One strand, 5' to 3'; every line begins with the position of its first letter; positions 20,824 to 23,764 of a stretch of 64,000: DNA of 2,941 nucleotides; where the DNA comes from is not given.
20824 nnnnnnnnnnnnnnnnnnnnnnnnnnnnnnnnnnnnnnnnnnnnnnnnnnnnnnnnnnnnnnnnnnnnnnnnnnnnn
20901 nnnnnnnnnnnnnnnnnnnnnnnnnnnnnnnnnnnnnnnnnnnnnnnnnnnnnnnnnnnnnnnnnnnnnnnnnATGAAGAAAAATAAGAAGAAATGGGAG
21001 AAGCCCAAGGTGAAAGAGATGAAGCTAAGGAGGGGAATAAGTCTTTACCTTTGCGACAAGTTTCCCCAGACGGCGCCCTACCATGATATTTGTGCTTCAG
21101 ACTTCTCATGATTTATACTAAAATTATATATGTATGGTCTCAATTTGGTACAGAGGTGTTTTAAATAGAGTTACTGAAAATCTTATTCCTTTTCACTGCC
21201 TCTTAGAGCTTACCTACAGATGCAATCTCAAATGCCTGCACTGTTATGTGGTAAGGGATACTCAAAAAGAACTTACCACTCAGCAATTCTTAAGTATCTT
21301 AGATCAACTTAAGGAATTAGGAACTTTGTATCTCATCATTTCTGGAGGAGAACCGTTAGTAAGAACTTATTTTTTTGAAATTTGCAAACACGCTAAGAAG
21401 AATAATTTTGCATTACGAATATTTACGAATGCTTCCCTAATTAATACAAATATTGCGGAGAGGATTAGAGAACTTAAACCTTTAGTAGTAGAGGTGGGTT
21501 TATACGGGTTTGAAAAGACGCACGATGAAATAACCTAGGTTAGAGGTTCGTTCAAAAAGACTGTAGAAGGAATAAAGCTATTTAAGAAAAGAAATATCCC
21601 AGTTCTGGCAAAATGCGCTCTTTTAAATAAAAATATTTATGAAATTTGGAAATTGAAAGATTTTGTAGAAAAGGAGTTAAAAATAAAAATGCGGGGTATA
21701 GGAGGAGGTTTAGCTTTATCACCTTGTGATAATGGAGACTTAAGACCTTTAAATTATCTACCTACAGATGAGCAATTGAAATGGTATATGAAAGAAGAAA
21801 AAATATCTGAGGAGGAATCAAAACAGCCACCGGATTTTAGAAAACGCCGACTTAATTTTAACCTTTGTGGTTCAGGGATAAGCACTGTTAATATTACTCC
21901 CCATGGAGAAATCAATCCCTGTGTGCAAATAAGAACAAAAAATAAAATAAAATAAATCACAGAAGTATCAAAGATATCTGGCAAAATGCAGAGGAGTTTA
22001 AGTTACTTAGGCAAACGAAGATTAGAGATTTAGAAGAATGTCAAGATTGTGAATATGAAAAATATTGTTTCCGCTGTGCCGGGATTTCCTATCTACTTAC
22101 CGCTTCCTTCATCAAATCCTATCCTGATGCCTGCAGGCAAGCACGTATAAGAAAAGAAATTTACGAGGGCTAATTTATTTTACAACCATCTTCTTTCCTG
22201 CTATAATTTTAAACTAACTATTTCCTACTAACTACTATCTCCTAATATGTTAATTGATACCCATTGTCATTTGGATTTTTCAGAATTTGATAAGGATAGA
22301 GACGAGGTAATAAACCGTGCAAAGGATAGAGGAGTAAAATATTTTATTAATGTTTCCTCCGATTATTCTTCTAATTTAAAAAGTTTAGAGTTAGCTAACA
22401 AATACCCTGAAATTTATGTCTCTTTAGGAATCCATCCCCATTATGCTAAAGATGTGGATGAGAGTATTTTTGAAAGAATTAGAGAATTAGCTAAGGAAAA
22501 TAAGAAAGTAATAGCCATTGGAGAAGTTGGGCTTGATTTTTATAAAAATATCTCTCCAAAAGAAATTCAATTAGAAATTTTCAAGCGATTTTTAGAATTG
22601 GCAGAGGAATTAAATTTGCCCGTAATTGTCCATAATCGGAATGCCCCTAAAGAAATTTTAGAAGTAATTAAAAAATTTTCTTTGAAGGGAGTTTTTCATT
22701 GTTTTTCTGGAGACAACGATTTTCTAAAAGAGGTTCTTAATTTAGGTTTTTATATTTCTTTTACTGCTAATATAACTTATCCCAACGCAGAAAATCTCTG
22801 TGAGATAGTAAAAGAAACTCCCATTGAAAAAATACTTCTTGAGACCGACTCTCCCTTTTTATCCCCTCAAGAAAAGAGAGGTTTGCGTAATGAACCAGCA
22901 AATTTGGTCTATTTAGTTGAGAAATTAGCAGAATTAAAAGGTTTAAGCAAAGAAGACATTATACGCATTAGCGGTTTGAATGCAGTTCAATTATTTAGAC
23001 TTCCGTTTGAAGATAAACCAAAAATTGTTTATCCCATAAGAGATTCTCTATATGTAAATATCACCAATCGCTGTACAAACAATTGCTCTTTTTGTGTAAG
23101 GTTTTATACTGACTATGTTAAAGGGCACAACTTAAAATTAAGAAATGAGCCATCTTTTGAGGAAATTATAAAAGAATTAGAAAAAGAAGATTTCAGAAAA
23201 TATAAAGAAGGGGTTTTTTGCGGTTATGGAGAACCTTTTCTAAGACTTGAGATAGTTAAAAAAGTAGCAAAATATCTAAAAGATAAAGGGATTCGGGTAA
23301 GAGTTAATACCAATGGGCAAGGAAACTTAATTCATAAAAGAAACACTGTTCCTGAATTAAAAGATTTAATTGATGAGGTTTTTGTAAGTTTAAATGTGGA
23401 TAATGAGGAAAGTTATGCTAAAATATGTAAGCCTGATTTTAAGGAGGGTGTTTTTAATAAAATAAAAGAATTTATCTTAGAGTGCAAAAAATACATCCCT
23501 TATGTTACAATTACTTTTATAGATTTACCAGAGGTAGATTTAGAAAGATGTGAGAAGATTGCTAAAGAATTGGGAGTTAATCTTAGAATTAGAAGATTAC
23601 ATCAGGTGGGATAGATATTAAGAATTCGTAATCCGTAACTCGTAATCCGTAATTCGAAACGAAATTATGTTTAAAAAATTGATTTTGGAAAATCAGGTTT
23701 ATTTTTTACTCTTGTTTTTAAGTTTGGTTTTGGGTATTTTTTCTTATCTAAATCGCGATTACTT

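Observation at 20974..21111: Unannotated 45-aa candidate precursor peptide coupled to the PqqD chaperone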

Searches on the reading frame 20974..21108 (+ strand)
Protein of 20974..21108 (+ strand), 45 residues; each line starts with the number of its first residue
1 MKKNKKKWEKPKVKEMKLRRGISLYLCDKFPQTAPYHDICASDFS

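Call 5: search_protein_families(library=ncbifam, proteins=[window:20974-21108:+], max_evalue=1)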
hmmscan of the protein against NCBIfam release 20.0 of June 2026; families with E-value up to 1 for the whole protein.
seq(45 aa): 1 family
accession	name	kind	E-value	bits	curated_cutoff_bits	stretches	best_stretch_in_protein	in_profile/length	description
TIGR02107.1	PQQ_syn_pqqA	equivalog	0.15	12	20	1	8-17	1-10/21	pyrroloquinoline quinone precursor peptide PqqA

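Call 6: search_protein_families(library=pfam, proteins=[window:20974-21108:+], max_evalue=1)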
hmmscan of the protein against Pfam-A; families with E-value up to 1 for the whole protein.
seq(45 aa): 1 family
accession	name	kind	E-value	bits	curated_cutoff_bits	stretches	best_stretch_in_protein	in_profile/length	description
PF08042.16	PqqA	-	0.14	12.8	21.1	1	7-16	1-10/19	PqqA family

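Call 7: find_homologous_proteins(query=window:20974-21108:+, max_evalue=10)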
Query seq(45 aa) (45 aa): 1 proteins with E <= 10 among 1 candidates.
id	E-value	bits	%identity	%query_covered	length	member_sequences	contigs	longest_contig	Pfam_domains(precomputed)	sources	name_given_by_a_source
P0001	3.4e-24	99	100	100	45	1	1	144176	-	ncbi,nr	ncbi:MAG: hypothetical protein NC818_02600 [Candidatus Omnitrophica bacterium]|nr:hypothetical prote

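Call 24: search_protein_representatives(protein=window:20974-21108:+)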
Query: 45 residues. Proteins with E-value up to 0.001 (for the whole library): 2; up to 1e-10: 1; up to 1e-30: 0. The best 2 are listed.
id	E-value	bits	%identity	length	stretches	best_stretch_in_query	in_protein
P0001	1.1e-24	99.3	100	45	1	1-45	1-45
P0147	6.4e-04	35.2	38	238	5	19-38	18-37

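Call 67: list_cluster_members(proteins=[P0001, P0122, P0017, P0025, P0034, P0037, P0003, P0036, P0123])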
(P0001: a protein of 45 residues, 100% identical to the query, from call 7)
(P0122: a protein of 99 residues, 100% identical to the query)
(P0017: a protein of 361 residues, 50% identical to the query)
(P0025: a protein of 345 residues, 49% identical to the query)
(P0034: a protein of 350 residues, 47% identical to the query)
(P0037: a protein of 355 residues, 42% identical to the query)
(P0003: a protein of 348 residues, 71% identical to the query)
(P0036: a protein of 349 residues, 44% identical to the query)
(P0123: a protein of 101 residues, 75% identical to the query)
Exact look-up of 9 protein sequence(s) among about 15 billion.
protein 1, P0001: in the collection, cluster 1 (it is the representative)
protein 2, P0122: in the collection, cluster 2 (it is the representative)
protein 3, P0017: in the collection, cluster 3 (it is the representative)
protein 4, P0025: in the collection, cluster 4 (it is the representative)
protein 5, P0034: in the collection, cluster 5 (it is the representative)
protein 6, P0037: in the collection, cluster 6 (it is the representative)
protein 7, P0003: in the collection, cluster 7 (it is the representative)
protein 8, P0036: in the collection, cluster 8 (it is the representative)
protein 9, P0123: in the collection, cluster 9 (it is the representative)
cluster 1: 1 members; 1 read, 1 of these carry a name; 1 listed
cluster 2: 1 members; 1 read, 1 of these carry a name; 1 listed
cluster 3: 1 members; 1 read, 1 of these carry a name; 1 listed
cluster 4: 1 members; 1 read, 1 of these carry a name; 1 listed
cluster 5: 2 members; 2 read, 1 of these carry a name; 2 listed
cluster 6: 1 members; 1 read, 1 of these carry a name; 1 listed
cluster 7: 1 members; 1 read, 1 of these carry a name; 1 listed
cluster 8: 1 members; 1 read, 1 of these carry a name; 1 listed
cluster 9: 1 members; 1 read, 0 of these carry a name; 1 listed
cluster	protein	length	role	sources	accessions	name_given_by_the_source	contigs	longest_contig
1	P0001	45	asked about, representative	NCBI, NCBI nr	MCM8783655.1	MAG: hypothetical protein NC818_02600 [Candidatus Omnitrophica bacterium] | hypothetical protein [Candidatus Omnitrophota bacterium]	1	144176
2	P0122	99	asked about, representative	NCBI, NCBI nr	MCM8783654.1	MAG: PqqD family protein [Candidatus Omnitrophica bacterium] | PqqD family protein [Candidatus Omnitrophota bacterium]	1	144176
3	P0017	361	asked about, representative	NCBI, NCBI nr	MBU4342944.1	MAG: radical SAM protein [Candidatus Omnitrophica bacterium] | radical SAM protein [Candidatus Omnitrophota bacterium]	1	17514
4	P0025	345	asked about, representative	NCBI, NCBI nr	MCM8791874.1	MAG: radical SAM protein [Candidatus Omnitrophica bacterium] | radical SAM protein [Candidatus Omnitrophota bacterium]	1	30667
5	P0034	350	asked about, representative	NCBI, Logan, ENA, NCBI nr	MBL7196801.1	MAG: radical SAM protein [Candidatus Omnitrophica bacterium] | radical SAM protein [Candidatus Omnitrophota bacterium]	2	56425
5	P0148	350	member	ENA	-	-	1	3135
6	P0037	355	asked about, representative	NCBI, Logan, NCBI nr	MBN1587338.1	MAG: radical SAM protein [Candidatus Omnitrophica bacterium] | radical SAM protein [Candidatus Omnitrophota bacterium]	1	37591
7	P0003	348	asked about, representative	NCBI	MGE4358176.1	MAG: radical SAM protein [Candidatus Omnitrophota bacterium]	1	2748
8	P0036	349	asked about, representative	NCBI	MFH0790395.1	MAG: radical SAM protein [Candidatus Omnitrophota bacterium]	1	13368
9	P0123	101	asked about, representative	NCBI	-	-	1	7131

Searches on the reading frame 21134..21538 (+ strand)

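Call 5: search_protein_families(library=ncbifam, proteins=[window:21134-21538:+], max_evalue=1)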
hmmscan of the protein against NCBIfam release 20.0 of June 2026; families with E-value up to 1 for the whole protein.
window:21134-21538:+ (134 aa): 74 families (the best 25 are shown)
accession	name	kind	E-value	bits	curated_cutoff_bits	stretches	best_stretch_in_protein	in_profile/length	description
TIGR04051.1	rSAM_NirJ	equivalog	5.6e-25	88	515.45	1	25-132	7-117/354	heme d1 biosynthesis radical SAM protein NirJ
TIGR04054.1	rSAM_NirJ1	equivalog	3.1e-21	75.5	650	1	25-132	41-151/387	putative heme d1 biosynthesis radical SAM protein NirJ1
TIGR03962.1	mycofact_rSAM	equivalog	2.3e-20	73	265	1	22-127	14-121/339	mycofactocin radical SAM maturase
TIGR04546.1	rSAM_ahbC_deAc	equivalog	8e-20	71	650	1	25-132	44-154/390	12,18-didecarboxysiroheme deacetylase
TIGR02109.1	PQQ_syn_pqqE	equivalog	3.9e-18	65.5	381.35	1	18-110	5-100/358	pyrroloquinoline quinone biosynthesis protein PqqE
NF045574.1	sacti_mat_StsB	exception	3.9e-18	65.5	625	1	26-131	102-210/466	StsB family radical SAM/SPASM domain sactipeptide maturase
TIGR04055.1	rSAM_NirJ2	equivalog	5.6e-17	62.3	500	1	27-127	7-109/326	putative heme d1 biosynthesis radical SAM protein NirJ2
TIGR04545.1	rSAM_ahbD_hemeb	equivalog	5.2e-16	59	500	1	25-131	5-115/339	heme b synthase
TIGR04347.1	pseudo_SAM_Halo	equivalog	4.4e-15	55.8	525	1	25-133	43-154/390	TIGR04347 family pseudo-SAM/SPASM protein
TIGR04317.1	W_rSAM_matur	equivalog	7.1e-15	55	380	1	23-112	7-99/349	tungsten cofactor oxidoreductase radical SAM maturase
NF050035.1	rSAM_WgK_link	exception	2.7e-14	52.9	650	1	24-115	13-108/367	radical SAM/SPASM peptide maturase WgkB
TIGR04250.1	SCM_rSAM_ScmE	equivalog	3.7e-14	52.4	400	1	24-112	7-98/358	SynChlorMet cassette radical SAM/SPASM protein ScmE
TIGR04103.1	rSAM_nif11_3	equivalog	7.5e-14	51.2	725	1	21-132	6-119/412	nif11-class peptide radical SAM maturase 3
TIGR04133.1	rSAM_w_lipo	hypoth_equivalog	1.7e-13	50.3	425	1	22-131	26-141/350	TIGR04133 family radical SAM/SPASM protein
TIGR04053.2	TIGR04053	equivalog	2.5e-13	50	395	1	18-133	6-128/366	TIGR04053 family radical SAM/SPASM domain-containing protein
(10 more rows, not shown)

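Call 6: search_protein_families(library=pfam, proteins=[window:21134-21538:+], max_evalue=1)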
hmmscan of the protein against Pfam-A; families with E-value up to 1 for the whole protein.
window:21134-21538:+ (134 aa): 2 families
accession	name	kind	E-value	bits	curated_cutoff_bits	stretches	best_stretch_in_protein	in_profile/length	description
PF04055.27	Radical_SAM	-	1.2e-16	61.7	29.5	1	25-132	2-118/166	Radical SAM superfamily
PF13353.11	Fer4_12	-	0.00019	22.1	22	1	29-109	14-99/137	4Fe-4S single cluster domain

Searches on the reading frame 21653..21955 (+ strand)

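Call 5: search_protein_families(library=ncbifam, proteins=[window:21653-21955:+], max_evalue=1)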
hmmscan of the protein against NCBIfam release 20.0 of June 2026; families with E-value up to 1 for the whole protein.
window:21653-21955:+ (100 aa): 3 families
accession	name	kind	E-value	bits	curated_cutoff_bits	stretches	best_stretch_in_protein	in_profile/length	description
TIGR03974.1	rSAM_six_Cys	equivalog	0.0054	15.7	425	1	70-98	345-373/451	thioether cross-link-forming SCIFF peptide maturase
NF040492.1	not_ScfB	exception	0.012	14.5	855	1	71-97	345-371/450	ScfB-related radical SAM/SPASM orphan maturase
NF012164.0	AlbA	equivalog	0.025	13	850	1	40-92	305-358/442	subtilosin maturase AlbA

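Call 6: search_protein_families(library=pfam, proteins=[window:21653-21955:+], max_evalue=1)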
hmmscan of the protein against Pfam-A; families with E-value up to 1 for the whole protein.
window:21653-21955:+ (100 aa): 0 families

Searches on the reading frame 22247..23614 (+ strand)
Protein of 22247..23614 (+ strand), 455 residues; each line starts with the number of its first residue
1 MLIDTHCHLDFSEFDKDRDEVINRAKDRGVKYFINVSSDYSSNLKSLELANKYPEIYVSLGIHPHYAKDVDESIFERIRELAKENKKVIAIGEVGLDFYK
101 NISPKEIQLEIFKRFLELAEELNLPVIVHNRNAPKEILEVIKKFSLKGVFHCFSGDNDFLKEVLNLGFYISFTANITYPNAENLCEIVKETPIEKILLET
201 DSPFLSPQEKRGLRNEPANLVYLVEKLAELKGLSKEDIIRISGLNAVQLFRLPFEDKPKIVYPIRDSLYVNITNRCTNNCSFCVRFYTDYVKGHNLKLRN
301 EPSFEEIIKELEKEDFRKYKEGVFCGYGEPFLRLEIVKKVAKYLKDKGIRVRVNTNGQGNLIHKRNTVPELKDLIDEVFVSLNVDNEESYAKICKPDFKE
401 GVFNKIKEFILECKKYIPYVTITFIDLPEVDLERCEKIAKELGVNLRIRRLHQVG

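Call 19: search_protein_families(library=ncbifam, proteins=[window:22247-23614:+], max_evalue=0.01)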
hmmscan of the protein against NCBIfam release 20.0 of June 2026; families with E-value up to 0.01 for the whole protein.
window:22247-23614:+ (455 aa): 44 families (the best 25 are shown)
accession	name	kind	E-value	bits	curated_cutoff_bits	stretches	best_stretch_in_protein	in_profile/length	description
TIGR00010.1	TIGR00010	subfamily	3.6e-83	278.9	206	1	2-251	1-252/253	YchF/TatD family DNA exonuclease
TIGR04038.1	tatD_link_rSAM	subfamily_domain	1.6e-76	256.3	129.7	1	259-451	1-191/192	TatD family nuclease-associated radical SAM protein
TIGR04100.1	rSAM_pair_X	hypoth_equivalog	3.2e-64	216.1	262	1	260-451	2-196/197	TIGR04100 family radical SAM protein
NF008075.0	PRK10812.1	equivalog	1.3e-54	185.2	438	1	1-252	2-256/265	metal-dependent hydrolase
NF007745.0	PRK10425.1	equivalog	4.8e-47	160.4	395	1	4-252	3-258/260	3'-5' ssDNA/RNA exonuclease TatD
NF008522.0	PRK11449.1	equivalog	4.7e-41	140.6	481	1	2-252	5-258/259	metal-dependent hydrolase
NF041926.1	QatD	equivalog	8.7e-32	110.1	230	1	4-240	1-230/239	Qat anti-phage system TatD family nuclease QatD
TIGR04317.1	W_rSAM_matur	equivalog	5.6e-17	61.9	380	1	267-444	5-176/349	tungsten cofactor oxidoreductase radical SAM maturase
NF001199.0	PRK00164.2-1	equivalog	3.7e-09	36.2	231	1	267-410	13-146/308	GTP 3',8-cyclase MoaA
TIGR02493.1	PFLA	equivalog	2.5e-08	33.6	231.75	1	273-443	22-187/235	pyruvate formate-lyase-activating protein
TIGR02668.1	moaA_archaeal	equivalog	1.1e-07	31.2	325.25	1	267-409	11-143/303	GTP 3',8-cyclase MoaA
NF045702.1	rSAM_GDGT_ether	equivalog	1.2e-07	30.7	450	1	270-407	90-224/486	tetraether lipid synthase Tes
NF050035.1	rSAM_WgK_link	exception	2.5e-07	30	650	1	268-423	11-154/367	radical SAM/SPASM peptide maturase WgkB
TIGR04321.1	spiroSPASM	subfamily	5.8e-07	28.5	250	1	266-418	231-381/510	spiro-SPASM protein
TIGR04546.1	rSAM_ahbC_deAc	equivalog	6.1e-07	28.6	650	1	269-415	42-174/390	12,18-didecarboxysiroheme deacetylase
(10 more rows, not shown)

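Call 20: search_protein_families(library=pfam, proteins=[window:22247-23614:+], max_evalue=0.01)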
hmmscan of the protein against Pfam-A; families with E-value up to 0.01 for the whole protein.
window:22247-23614:+ (455 aa): 7 families
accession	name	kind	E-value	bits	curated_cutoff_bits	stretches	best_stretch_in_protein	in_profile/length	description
PF01026.27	TatD_DNase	-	4.1e-86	288.9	27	1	3-251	1-253/253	TatD related DNase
PF04055.27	Radical_SAM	-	1.3e-20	74.6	29.5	1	270-441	1-165/166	Radical SAM superfamily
PF00702.32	Hydrolase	-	3.9e-05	24.6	26.4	0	308-379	75-145/191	haloacid dehalogenase-like hydrolase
PF04909.20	Amidohydro_2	-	7.9e-05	23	26.4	1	113-252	128-289/289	Amidohydrolase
PF07611.17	DUF1574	-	0.0025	17.7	29.1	1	18-147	180-288/342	Protein of unknown function (DUF1574)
PF01979.26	Amidohydro_1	-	0.003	17.3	25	0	2-175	6-205/345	Amidohydrolase family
PF13353.11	Fer4_12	-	0.007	17.1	22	0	274-387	13-118/137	4Fe-4S single cluster domain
